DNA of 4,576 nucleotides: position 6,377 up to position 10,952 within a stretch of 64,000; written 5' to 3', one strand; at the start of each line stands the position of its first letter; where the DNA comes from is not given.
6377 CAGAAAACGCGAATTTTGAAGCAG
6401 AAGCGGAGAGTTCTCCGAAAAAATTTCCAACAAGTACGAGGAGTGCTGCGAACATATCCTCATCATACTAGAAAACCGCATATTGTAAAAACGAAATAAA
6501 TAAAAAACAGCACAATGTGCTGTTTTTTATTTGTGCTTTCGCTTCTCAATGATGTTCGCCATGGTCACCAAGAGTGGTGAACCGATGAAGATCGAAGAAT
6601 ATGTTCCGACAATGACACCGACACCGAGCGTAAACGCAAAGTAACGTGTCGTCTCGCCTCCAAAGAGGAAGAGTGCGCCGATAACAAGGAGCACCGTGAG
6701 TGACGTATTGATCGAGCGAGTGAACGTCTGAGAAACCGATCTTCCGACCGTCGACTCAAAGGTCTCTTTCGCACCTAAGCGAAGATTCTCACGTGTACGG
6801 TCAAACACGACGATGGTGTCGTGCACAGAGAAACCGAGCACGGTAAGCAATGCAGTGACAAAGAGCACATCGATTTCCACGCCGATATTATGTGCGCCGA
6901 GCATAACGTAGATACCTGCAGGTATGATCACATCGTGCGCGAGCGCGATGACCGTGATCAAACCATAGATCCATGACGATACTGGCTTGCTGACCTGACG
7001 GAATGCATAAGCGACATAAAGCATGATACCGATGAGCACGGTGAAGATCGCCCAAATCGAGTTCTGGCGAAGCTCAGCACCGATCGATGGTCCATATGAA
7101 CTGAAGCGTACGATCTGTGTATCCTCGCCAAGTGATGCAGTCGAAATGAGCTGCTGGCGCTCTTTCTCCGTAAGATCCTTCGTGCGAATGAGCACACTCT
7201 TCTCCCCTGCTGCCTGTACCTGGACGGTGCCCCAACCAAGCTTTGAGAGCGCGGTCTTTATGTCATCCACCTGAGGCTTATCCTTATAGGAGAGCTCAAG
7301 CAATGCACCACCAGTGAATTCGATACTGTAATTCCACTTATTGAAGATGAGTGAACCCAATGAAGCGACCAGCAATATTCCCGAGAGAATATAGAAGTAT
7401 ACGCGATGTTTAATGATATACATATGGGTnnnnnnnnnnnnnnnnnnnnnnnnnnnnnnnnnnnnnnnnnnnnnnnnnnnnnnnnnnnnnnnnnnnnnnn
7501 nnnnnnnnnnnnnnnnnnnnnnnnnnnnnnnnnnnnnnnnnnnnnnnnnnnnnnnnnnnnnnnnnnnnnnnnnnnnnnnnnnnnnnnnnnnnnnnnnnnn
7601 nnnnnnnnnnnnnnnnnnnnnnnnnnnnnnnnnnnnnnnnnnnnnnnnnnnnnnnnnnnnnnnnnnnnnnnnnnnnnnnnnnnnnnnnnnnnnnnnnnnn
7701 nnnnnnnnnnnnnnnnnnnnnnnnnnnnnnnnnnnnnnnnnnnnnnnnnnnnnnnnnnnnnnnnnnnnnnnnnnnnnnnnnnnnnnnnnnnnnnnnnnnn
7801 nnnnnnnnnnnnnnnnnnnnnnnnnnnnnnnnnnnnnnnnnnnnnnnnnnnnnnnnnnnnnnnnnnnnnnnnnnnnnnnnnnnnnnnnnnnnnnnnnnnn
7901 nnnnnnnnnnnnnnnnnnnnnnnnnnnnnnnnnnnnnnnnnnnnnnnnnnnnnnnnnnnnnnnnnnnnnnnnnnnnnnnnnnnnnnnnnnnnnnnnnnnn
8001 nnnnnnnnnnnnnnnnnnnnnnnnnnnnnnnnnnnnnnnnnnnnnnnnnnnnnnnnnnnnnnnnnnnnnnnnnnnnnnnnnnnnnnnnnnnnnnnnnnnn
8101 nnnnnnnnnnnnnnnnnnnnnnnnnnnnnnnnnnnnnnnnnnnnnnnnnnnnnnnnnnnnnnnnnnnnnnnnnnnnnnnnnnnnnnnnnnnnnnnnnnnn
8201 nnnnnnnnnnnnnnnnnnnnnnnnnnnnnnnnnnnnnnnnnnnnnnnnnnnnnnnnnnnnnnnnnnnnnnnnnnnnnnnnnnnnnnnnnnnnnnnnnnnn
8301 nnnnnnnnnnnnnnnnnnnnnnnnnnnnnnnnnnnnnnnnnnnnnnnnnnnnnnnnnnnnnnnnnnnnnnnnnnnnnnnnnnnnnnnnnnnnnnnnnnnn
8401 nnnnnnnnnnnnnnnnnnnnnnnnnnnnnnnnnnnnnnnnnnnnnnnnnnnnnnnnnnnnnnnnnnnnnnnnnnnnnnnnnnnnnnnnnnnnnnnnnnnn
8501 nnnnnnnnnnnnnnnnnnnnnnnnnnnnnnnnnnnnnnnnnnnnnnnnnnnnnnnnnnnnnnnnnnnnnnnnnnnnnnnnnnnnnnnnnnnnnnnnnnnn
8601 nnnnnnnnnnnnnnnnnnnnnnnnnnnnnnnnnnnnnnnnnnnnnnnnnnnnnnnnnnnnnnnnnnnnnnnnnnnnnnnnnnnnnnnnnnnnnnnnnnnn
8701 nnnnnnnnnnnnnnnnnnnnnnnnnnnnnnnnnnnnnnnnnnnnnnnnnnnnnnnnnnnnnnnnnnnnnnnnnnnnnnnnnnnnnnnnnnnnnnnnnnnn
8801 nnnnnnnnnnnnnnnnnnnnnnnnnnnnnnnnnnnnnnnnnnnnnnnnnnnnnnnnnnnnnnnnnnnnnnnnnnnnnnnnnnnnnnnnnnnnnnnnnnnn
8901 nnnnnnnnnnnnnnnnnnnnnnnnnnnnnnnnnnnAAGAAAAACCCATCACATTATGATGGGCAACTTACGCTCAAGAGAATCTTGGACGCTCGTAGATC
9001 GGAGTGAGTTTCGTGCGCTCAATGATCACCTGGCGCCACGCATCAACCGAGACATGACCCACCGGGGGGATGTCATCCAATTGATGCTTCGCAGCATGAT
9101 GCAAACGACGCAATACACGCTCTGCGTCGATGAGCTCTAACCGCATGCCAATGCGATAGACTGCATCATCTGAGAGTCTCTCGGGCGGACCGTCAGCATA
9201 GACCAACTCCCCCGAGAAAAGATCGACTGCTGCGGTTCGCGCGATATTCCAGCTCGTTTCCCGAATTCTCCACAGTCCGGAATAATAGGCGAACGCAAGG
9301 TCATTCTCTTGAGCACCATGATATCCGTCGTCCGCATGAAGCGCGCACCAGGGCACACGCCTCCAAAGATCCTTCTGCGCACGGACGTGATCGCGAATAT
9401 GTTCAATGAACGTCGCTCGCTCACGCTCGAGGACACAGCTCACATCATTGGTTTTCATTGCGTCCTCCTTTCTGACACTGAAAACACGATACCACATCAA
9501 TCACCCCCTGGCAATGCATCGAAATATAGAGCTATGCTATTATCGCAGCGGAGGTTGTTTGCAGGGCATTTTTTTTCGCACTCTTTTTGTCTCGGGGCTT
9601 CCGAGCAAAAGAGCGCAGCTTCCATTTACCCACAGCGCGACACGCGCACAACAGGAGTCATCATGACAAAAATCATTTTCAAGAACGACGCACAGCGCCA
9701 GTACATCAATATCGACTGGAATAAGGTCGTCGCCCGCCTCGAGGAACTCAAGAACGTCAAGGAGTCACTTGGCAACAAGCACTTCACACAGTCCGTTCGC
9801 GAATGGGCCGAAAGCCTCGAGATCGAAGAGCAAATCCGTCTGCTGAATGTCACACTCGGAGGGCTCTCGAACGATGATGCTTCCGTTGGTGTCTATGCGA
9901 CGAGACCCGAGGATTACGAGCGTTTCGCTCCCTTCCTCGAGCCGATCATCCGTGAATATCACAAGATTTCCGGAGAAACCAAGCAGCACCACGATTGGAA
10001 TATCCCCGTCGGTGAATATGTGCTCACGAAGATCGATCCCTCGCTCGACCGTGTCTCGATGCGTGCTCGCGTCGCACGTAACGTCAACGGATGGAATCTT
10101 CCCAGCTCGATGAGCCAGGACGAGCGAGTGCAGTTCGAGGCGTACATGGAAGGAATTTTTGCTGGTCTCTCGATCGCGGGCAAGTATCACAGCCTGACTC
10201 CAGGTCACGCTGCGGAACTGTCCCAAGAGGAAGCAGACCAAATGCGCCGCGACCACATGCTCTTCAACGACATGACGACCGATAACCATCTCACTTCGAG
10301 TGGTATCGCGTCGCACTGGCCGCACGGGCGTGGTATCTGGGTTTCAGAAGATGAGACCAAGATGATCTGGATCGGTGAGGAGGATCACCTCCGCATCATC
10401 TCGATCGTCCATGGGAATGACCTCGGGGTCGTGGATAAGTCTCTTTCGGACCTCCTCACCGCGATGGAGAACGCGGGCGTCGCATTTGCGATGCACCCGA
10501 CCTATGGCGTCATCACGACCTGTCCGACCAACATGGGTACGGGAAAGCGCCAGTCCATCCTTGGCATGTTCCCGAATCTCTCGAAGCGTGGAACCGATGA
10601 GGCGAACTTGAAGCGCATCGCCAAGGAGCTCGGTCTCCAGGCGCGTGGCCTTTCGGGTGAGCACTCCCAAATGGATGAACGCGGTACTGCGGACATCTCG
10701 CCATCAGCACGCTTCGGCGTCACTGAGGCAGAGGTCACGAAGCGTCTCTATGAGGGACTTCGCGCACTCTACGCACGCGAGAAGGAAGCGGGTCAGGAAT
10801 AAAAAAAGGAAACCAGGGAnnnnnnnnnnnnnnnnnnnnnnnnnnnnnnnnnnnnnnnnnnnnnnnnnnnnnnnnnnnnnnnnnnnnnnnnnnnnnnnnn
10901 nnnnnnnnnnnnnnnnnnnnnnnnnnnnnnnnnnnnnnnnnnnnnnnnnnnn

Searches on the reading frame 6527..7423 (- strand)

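Call 69: search_protein_families(library=pfam, max_evalue=0.001, proteins=[window:6527-7423:-])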
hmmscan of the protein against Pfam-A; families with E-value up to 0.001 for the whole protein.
window:6527-7423:- (298 aa): 1 family
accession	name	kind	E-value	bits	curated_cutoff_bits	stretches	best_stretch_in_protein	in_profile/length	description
PF02355.23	SecD_SecF_C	-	3.1e-51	173.9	20.5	1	96-289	7-187/189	Protein export membrane protein SecD/SecF, C-terminal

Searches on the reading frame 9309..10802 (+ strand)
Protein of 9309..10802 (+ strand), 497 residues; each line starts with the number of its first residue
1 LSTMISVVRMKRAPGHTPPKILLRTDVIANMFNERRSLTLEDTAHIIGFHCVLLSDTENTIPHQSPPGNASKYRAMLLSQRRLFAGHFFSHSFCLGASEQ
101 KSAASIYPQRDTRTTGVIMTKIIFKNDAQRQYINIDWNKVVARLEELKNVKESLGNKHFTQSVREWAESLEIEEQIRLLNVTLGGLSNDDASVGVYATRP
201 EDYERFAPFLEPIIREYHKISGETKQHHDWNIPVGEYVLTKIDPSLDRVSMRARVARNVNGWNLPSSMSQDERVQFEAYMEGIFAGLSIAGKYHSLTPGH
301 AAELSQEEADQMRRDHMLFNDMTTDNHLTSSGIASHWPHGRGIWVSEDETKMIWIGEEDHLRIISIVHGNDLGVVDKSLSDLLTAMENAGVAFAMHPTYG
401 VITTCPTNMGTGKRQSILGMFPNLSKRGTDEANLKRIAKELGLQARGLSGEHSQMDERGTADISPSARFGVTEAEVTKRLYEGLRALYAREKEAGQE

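Call 69: search_protein_families(library=pfam, max_evalue=0.001, proteins=[window:9309-10802:+])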
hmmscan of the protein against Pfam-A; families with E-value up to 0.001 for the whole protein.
window:9309-10802:+ (497 aa): 2 families
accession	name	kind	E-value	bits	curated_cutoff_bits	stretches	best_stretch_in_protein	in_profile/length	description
PF00217.24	ATP-gua_Ptrans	-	2.8e-54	184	22.4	1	288-493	16-202/203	ATP:guanido phosphotransferase, C-terminal catalytic domain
PF02807.20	ATP-gua_PtransN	-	1.6e-11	44.9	25.7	1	151-215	3-67/67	ATP:guanido phosphotransferase, N-terminal domain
